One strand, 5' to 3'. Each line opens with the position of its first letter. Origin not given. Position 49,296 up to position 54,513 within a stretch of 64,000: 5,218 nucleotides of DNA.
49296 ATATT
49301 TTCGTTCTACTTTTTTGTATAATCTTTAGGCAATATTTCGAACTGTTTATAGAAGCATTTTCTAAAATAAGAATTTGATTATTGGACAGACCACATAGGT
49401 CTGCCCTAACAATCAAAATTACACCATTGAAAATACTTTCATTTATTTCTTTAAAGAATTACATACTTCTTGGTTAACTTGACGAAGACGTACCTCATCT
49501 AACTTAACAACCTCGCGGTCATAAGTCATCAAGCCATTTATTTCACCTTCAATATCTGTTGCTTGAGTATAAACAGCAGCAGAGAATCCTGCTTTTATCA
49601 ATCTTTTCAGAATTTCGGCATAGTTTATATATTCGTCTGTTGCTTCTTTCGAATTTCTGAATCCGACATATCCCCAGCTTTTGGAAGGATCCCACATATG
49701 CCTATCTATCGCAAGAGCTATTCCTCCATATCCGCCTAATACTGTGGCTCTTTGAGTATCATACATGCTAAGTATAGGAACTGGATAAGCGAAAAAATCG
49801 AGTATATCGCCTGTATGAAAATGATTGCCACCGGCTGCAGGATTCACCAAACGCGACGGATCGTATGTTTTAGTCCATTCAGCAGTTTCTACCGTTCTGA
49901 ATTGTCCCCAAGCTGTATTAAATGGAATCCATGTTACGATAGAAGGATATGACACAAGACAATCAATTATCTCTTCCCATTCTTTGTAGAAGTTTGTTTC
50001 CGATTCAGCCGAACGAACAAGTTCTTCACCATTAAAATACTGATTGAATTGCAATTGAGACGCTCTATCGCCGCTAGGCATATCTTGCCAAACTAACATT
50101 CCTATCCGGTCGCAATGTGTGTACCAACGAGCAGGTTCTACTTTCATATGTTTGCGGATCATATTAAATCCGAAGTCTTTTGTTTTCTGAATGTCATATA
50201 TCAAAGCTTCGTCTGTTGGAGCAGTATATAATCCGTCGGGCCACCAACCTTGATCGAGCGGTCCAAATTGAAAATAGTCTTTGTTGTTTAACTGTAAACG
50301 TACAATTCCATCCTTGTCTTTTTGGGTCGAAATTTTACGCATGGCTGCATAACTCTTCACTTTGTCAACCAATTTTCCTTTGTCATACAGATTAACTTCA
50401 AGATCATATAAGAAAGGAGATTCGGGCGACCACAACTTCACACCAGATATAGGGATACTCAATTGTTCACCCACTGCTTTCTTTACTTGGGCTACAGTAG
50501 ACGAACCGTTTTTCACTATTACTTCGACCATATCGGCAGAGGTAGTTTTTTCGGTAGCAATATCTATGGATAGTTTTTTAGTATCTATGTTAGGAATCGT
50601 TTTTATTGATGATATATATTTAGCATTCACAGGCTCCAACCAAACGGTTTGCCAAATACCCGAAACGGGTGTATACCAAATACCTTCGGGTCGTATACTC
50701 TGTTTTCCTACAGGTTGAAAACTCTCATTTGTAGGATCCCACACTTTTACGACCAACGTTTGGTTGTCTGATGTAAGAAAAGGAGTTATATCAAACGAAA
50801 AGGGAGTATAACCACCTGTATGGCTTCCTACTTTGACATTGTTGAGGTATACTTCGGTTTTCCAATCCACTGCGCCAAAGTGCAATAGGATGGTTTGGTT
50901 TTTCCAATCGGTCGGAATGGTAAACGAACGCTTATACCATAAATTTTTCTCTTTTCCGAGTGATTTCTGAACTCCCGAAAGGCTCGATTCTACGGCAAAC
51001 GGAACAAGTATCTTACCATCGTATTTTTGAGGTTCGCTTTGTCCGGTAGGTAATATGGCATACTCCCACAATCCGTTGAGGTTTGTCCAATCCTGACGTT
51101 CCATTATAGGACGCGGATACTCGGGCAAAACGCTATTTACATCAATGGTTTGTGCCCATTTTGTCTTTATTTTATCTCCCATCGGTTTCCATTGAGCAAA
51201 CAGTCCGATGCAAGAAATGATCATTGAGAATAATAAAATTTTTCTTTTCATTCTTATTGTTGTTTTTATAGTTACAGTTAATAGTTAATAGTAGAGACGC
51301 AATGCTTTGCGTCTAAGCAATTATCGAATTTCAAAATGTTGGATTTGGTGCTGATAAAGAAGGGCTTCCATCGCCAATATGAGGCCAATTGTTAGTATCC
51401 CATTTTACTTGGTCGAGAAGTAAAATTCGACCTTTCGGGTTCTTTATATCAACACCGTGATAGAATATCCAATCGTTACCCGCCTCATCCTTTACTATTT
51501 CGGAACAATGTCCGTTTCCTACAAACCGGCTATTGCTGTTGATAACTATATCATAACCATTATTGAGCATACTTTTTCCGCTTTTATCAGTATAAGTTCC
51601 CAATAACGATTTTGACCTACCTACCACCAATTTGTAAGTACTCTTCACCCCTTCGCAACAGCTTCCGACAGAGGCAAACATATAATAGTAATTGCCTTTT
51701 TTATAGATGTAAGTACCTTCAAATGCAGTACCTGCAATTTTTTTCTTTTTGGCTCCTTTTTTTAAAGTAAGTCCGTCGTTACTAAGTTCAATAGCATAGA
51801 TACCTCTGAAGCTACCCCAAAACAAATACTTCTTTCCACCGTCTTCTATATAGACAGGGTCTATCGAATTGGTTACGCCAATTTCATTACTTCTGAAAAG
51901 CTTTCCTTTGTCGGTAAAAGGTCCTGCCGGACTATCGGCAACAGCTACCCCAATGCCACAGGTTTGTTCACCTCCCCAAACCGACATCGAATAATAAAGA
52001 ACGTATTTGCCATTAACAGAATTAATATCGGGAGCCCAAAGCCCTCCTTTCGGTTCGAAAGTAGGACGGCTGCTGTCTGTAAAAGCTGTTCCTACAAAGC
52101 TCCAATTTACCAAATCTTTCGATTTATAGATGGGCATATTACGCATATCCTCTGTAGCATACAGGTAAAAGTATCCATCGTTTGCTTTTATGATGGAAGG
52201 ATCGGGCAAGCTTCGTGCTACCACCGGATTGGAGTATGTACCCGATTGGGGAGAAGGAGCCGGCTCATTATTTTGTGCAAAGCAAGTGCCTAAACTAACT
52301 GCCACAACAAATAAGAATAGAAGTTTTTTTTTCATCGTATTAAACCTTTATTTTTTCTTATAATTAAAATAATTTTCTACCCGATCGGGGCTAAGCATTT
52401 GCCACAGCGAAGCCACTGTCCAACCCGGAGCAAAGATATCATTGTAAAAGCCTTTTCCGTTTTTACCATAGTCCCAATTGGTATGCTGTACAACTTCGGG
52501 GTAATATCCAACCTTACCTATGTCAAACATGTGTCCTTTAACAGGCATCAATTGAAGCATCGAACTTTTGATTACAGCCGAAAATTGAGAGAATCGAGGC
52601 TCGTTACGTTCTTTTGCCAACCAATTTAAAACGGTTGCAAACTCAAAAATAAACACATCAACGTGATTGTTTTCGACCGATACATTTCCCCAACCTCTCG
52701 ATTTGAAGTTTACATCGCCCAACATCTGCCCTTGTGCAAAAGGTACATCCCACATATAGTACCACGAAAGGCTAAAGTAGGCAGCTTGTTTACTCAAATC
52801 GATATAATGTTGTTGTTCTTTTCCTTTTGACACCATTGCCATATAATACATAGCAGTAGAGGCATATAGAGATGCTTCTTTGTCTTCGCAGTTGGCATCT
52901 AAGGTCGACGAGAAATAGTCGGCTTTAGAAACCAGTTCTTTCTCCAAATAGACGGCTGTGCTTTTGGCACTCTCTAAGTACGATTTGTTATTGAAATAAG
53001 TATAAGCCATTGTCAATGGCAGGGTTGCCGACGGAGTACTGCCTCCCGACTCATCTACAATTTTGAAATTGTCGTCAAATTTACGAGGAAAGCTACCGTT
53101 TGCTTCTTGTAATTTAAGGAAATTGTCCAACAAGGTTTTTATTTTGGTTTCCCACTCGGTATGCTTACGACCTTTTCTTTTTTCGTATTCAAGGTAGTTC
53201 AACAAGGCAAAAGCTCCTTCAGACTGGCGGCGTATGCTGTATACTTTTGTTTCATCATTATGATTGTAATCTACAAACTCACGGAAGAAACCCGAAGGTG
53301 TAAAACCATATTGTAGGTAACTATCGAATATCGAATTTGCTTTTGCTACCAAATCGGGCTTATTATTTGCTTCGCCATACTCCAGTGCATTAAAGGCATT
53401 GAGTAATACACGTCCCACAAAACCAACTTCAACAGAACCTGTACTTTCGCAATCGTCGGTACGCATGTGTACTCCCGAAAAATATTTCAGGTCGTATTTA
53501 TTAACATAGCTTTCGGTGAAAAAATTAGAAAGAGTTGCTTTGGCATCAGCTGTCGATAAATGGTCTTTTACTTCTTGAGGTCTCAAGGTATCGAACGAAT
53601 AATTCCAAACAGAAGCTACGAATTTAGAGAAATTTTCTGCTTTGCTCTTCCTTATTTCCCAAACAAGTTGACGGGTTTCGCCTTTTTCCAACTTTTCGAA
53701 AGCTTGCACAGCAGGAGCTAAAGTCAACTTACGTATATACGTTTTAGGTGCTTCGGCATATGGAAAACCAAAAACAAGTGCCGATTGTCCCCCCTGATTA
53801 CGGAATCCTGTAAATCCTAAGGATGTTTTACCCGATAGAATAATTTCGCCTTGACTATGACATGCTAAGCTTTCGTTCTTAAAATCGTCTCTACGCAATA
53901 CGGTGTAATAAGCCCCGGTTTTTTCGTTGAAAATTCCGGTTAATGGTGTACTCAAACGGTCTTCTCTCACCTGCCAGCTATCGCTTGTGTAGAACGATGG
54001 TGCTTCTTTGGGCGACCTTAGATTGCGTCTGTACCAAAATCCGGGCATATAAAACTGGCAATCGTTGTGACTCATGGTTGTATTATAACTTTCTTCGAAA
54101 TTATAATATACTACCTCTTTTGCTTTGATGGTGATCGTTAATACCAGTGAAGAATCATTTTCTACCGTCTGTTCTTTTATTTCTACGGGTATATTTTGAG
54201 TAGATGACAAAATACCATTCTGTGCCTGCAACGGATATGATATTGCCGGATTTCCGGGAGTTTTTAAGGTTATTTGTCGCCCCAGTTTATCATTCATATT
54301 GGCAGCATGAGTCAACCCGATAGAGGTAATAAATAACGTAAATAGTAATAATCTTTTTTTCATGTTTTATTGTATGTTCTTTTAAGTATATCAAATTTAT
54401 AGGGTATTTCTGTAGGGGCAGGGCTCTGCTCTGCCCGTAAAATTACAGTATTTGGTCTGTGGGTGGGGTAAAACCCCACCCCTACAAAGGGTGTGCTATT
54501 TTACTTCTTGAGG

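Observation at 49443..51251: Full-length GH2 pseudoenzyme: both catalytic glutamates replaced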

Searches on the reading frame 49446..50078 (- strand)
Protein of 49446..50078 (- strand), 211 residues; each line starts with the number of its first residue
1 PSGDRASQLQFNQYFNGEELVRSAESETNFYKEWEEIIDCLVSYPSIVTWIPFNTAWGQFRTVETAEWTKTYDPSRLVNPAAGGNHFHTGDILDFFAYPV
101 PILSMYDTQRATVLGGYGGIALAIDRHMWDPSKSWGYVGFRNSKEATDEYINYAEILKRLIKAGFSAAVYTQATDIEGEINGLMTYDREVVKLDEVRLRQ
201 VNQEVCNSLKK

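Call 31: find_homologous_proteins(query=window:49446-50078:-, max_evalue=1e-20)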
Query seq(211 aa) (211 aa): 570 proteins with E <= 1e-20 among 710 candidates; the best 120 are listed.
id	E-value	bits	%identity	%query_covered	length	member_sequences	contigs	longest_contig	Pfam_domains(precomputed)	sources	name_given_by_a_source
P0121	7.8e-98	344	68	100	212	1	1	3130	-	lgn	-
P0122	3.7e-93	329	64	100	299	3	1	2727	PF02836.24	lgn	-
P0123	5.1e-92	325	67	99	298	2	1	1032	PF02836.24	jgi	jgi:hypothetical protein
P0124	9.2e-92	324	64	100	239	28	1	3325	PF02836.24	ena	-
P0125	1.6e-91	324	64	99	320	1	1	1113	PF02836.24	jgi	jgi:beta-galactosidase/beta-glucuronidase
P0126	3.3e-91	323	64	99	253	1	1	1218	PF02836.24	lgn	-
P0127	4.2e-91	322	64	100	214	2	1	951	-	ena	-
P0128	4.4e-91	322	64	100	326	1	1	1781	PF02554.21,PF02836.24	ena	-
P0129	6.1e-91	322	65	98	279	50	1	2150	PF02836.24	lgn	-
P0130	6.1e-91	322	64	100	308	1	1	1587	PF02836.24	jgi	jgi:beta-galactosidase/beta-glucuronidase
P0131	1.2e-90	321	63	100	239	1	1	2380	PF02836.24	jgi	jgi:Beta-galactosidase/beta-glucuronidase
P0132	1.3e-90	321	66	99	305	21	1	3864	PF02836.24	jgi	-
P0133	1.7e-90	320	69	91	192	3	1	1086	-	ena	-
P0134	2.1e-90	320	65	100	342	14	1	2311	PF02836.24,PF00703.28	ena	-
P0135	2.2e-90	320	64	100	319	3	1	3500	PF02836.24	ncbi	-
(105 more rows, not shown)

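Call 66: search_solved_structures(query=window:49446-50078:-, max_evalue=1e-10, show_alignments=4)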
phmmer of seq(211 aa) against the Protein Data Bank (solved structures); distinct sequences matched with E-value up to 1e-10: 4.
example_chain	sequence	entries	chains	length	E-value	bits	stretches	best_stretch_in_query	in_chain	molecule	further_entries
7sf2_A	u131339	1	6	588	6.9e-95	319.8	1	1-211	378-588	Glycosyl hydrolase family 2, sugar binding domain protein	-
9j6n_A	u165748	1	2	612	5.6e-34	120.7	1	19-206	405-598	Beta-D-galactofuranosidase 2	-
9j6m_A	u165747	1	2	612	2.8e-33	118.5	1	19-206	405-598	Beta-D-galactofuranosidase 2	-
7xyr_A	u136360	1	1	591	8.3e-13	51.6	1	27-205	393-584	Beta-glucuronidase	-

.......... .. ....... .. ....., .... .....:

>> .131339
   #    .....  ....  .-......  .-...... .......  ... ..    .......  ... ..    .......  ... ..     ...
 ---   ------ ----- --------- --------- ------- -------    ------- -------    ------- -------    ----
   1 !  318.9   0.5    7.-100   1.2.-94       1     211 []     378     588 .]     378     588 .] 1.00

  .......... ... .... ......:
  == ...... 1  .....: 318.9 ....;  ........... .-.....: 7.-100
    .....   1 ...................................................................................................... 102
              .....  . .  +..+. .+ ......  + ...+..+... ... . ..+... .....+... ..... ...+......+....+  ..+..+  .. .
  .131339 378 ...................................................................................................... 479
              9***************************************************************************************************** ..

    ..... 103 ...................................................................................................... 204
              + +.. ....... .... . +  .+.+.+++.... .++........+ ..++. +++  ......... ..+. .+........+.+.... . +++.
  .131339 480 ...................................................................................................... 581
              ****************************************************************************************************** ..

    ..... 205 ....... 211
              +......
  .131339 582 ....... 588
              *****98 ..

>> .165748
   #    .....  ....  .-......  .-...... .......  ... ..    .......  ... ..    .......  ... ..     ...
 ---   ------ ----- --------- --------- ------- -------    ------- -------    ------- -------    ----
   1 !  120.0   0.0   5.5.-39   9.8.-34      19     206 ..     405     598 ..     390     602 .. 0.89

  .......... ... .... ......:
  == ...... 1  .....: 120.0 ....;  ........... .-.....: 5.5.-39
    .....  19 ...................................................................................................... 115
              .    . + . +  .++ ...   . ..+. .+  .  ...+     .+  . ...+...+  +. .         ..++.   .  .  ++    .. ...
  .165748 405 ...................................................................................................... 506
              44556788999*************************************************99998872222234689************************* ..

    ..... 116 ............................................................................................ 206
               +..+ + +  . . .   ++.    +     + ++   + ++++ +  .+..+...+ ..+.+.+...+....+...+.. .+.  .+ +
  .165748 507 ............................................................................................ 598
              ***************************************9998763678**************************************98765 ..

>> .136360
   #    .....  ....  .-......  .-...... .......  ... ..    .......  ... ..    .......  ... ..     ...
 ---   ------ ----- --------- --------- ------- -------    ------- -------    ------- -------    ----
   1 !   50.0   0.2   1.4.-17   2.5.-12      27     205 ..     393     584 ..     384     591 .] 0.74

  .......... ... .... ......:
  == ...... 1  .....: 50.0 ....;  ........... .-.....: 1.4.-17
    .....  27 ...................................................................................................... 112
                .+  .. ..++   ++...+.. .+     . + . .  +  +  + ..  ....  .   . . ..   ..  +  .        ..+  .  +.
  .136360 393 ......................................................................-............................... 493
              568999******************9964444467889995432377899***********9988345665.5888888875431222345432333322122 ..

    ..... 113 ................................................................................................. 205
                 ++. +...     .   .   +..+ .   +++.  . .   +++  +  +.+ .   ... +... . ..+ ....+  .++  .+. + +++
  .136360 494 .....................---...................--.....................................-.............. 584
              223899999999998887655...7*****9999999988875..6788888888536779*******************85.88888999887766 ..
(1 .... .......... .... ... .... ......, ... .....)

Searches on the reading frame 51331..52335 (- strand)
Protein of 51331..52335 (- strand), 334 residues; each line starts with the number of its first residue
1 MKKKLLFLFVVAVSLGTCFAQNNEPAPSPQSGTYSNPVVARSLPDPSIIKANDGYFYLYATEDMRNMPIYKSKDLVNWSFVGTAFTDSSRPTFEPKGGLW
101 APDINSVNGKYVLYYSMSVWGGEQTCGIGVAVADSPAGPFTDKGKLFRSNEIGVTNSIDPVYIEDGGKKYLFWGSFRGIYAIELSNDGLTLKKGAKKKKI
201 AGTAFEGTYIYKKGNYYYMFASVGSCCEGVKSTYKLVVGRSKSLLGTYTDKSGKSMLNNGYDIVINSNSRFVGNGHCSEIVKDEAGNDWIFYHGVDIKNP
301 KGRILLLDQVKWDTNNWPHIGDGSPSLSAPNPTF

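Call 3: search_protein_families(library=pfam, proteins=[window:51331-52335:-], max_evalue=0.01)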
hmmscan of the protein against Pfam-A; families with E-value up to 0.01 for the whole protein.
window:51331-52335:- (334 aa): 2 families
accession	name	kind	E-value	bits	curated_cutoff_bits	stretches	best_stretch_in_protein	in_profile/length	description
PF04616.20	Glyco_hydro_43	-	1.4e-73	248.2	32.2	1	34-318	1-288/288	Glycosyl hydrolases family 43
PF00251.26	Glyco_hydro_32N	-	7.3e-05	22.9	22.1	1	41-121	129-214/307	Glycosyl hydrolases family 32 N-terminal domain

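Call 42: search_solved_structures(query=window:51331-52335:-, max_evalue=1e-20)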
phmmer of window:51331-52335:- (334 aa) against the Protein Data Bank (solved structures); distinct sequences matched with E-value up to 1e-20: 15.
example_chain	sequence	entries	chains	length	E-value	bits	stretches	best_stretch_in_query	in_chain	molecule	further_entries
1gyd_B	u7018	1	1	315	5.1e-39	137.7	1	45-322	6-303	ARABINAN ENDO-1,5-ALPHA-L-ARABINOSIDASE A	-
1gyh_A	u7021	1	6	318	4.7e-38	134.5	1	45-322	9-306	ARABINAN ENDO-1,5-ALPHA-L-ARABINOSIDASE A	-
6b7k_A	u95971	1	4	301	8.1e-38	133.7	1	43-318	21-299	Endo-alpha-(1->5)-L-arabinanase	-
1gye_B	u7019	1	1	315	8.7e-38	133.6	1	52-322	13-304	ARABINAN ENDO-1,5-ALPHA-L-ARABINOSIDASE A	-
6a8h_A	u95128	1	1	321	4.8e-36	127.9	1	56-320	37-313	endo-alpha-(1->5)-L-arabinanase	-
3cu9_A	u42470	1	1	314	5.5e-36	127.7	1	45-320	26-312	Intracellular arabinanase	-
3d60_A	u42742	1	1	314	7.3e-36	127.3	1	56-320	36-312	Intracellular arabinanase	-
1wl7_A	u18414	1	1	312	7.4e-36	127.3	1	45-320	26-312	arabinanase-TS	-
6a8i_A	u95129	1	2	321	1.7e-35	126.1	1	45-320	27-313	endo-alpha-(1->5)-L-arabinanase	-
3d5y_A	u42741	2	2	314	2.7e-35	125.5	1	45-320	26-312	Intracellular arabinanase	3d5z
6f1g_A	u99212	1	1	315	2.7e-35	125.5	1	45-320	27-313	Intracellular endo-alpha-(1->5)-L-arabinanase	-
3d61_A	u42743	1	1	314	6.2e-35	124.3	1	45-320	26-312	Intracellular arabinanase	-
1uv4_A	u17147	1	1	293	7.8e-35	123.9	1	43-318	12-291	ARABINAN-ENDO 1,5-ALPHA-L-ARABINASE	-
4kcb_A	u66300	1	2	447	1.7e-31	113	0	201-319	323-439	Arabinan endo-1,5-alpha-L-arabinosidase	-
5joz_A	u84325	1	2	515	3.9e-22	82.2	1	32-322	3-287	Non-reducing end alpha-L-arabinofuranosidase BoGH43B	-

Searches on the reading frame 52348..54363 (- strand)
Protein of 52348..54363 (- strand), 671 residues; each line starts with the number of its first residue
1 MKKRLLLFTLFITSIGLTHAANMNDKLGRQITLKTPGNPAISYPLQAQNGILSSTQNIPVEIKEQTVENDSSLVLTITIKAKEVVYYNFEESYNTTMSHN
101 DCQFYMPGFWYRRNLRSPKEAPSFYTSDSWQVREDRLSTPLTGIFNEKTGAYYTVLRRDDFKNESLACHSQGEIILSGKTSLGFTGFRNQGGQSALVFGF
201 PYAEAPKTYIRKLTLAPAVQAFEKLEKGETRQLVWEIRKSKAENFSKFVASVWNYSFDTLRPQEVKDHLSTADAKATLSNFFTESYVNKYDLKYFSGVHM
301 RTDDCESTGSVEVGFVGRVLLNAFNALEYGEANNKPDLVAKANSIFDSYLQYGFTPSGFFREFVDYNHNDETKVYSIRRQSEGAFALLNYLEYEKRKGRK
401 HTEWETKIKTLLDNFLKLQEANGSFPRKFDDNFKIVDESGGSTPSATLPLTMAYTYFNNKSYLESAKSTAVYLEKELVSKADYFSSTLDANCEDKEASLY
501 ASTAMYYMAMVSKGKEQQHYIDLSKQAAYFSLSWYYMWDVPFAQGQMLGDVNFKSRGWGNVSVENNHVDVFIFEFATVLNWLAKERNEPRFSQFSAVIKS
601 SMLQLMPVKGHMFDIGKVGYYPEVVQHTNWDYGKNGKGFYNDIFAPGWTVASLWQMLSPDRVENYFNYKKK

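Call 3: search_protein_families(library=pfam, proteins=[window:52348-54363:-], max_evalue=0.01)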
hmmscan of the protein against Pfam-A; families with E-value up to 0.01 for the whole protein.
window:52348-54363:- (671 aa): 0 families

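Call 41: search_solved_structures(query=window:52348-54363:-, max_evalue=0.01)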
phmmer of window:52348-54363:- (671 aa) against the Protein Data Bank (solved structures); distinct sequences matched with E-value up to 0.01: 0.

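Call 55: search_protein_families(library=ncbifam, proteins=[window:52348-54363:-], max_evalue=0.001)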
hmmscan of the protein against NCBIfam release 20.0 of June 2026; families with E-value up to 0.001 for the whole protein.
window:52348-54363:- (671 aa): 0 families

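Call 56: find_homologous_proteins(query=window:52348-54363:-, max_evalue=0.00001)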
Query window:52348-54363:- (671 aa): 6551 proteins with E <= 0.00001 among 8000 candidates; the best 120 are listed.
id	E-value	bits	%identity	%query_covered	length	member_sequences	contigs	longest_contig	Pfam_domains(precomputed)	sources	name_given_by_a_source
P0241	0.0e+0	1392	89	100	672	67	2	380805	-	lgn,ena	-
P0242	0.0e+0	1227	79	100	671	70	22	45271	-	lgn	-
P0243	0.0e+0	1214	78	100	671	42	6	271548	-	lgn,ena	-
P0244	0.0e+0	1205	78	100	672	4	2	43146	-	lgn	-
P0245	0.0e+0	1205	77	100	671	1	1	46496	-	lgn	-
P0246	0.0e+0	1201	77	100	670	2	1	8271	-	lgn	-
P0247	0.0e+0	1200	76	100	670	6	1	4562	-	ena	-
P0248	0.0e+0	1199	77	100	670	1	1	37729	-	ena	-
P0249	0.0e+0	1197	77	100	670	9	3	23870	-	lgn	-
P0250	0.0e+0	1190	79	96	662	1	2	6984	-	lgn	-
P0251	0.0e+0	1189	76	99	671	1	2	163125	-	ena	-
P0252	0.0e+0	1188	77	100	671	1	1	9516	-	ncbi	-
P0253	0.0e+0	1187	76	100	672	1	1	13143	-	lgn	-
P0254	0.0e+0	1187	78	96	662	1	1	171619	-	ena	-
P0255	0.0e+0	1187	79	95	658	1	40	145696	-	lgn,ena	-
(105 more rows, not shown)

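Call 67: predict_structure(alignment_id=A2)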
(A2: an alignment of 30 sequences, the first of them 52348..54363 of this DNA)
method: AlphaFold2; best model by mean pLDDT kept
length: 671 residues; sequences in the alignment: 30
mean_pLDDT: 71.1   pTM: 0.79
mean pLDDT of the five models: 71.1, 70.9, 70.6, 67.6, 66.9
residues with pLDDT >= 90: 169; 70-90: 235; 50-70: 118; < 50: 149
segments of 3 or more residues with pLDDT < 50: 13-20, 136-138, 165-171, 179-181, 208-217, 287-307, 479-494, 536-569, 609-648
pLDDT, mean of each block of 10 residues (from residue 1): 59 44 80 80 90 92 92 92 88 89 72 55 58 57 88 85 49 53 75 86 53 46 83 90 89 84 74 81 54 44 45 65 88 91 84 86 71 81 89 94 95 93 85 79 70 96 93 65 37 57 88 93 88 55 29 23 35 79 92 83 60 40 31 28 40 78 81 45
secondary structure, 60 per line:
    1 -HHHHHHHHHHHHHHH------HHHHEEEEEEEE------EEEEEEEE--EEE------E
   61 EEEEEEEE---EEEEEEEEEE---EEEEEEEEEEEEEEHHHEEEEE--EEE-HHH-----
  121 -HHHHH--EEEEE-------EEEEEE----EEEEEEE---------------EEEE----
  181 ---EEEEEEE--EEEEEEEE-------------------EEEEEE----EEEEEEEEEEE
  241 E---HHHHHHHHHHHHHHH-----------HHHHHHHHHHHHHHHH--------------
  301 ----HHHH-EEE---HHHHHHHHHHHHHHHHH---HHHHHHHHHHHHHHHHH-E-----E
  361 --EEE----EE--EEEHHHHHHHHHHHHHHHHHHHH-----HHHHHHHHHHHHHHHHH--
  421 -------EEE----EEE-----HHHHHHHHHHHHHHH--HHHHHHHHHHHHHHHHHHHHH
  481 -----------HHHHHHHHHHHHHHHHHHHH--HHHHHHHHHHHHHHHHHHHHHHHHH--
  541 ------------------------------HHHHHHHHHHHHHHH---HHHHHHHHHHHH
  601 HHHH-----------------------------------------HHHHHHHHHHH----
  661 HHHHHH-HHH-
elements in order (helices of 4 or more, strands of 3 or more residues): H2-16 H23-26 E27-34 E41-48 E51-53 E60-68 E72-81 E85-98 E102-106 E109-111 H122-126 E129-133 E141-146 E151-157 E173-176 E184-190 E193-200 E220-225 E230-241 H245-259 H271-286 H305-308 E310-312 H316-332 H336-352 E363-365 E374-376 H377-396 H402-418 E428-430 E435-437 H443-457 H460-480 H492-511 H514-538 H571-585 H589-604 H646-656 H661-666

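Call 69: fold_search(model_id=the predicted structure, library=pdb)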
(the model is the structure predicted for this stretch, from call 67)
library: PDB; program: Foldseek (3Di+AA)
matches with E <= 10: 1164; with E <= 0.001: 123
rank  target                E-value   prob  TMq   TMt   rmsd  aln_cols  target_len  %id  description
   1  5no8_A                9.4e-10  1.00  0.41  0.41  10.8       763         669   10  Polysaccharide Lyase BACCELL_00875 (released 2017-06-28)
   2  8ho7_A                8.0e-09  1.00  0.27  0.23  18.4       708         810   10  The cryo-EM structure of cellobiose phosphorylase from Clostridium thermocellum (released 2023-12-13)
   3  5nok_A                9.2e-09  1.00  0.38  0.38  10.4       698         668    9  Polysaccharide Lyase BACCELL_00875 (released 2017-06-28)
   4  8ho9_A                1.8e-08  1.00  0.26  0.23  18.3       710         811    9  The cryo-EM structure of cellobiose phosphorylase from Clostridium thermocellum (cysteine-to-serine varient) (released 2023-12-13)
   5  8hob_A                1.9e-08  1.00  0.20  0.18  20.5       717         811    9  The cryo-EM structure of cellobiose phosphorylase from Clostridium thermocellum ( variant) (released 2024-03-20)
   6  3qde_A                5.9e-08  1.00  0.25  0.22  18.1       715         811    8  The structure of Cellobiose phosphorylase from Clostridium thermocellum in complex with phosphate (released 2011-11-09)
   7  9ju0_CCC              8.2e-08  1.00  0.33  0.26  24.9       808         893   10  C-terminally truncated dextran dextrinase bound with acarbose (released 2025-09-03)
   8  9ju0_BBB              9.0e-08  1.00  0.33  0.26  25.1       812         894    9  C-terminally truncated dextran dextrinase bound with acarbose (released 2025-09-03)
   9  8ho8_A                9.5e-08  1.00  0.25  0.21  19.3       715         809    9  The cryo-EM structure of cellobiose phosphorylase from Clostridium thermocellum in complex with cellobiose (released 2023-12-13)
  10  9ju0_AAA              1.6e-07  1.00  0.33  0.25  25.0       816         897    9  C-terminally truncated dextran dextrinase bound with acarbose (released 2025-09-03)
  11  7w2s                  3.2e-07  1.00  0.29  0.26  25.8       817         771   11  Crystal structure of TxGH116 E730A mutant from Thermoanaerobacterium xylanolyticum with glucose (released 2022-04-06)
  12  7dks                  3.3e-07  1.00  0.28  0.25  25.8       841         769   10  Crystal structure of TxGH116 E441A nucleophile mutant from Thermoanaerobacterium xylanolyticum (released 2021-06-23)
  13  7w2t_B                4.0e-07  1.00  0.31  0.27  25.9       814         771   10  Crystal structure of TxGH116 E730Q mutant from Thermoanaerobacterium xylanolyticum with glucose (released 2022-04-06)
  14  7dkw_B                4.2e-07  1.00  0.29  0.26  25.4       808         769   11  Crystal structure of TxGH116 E441G nucleophile mutant from Thermoanaerobacterium xylanolyticum with autocondensation p (released 2021-06-23)
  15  8r06                  4.8e-07  1.00  0.28  0.25  25.8       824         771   10  CRYSTAL STRUCTURE OF THERMOANAEROBACTERIUM XYLANOLYTICUM GH116 BETA-GLUCOSIDASE WITH A COVALENTLY BOUND CYCLOPHELLITOL A (released 2023-11-22)
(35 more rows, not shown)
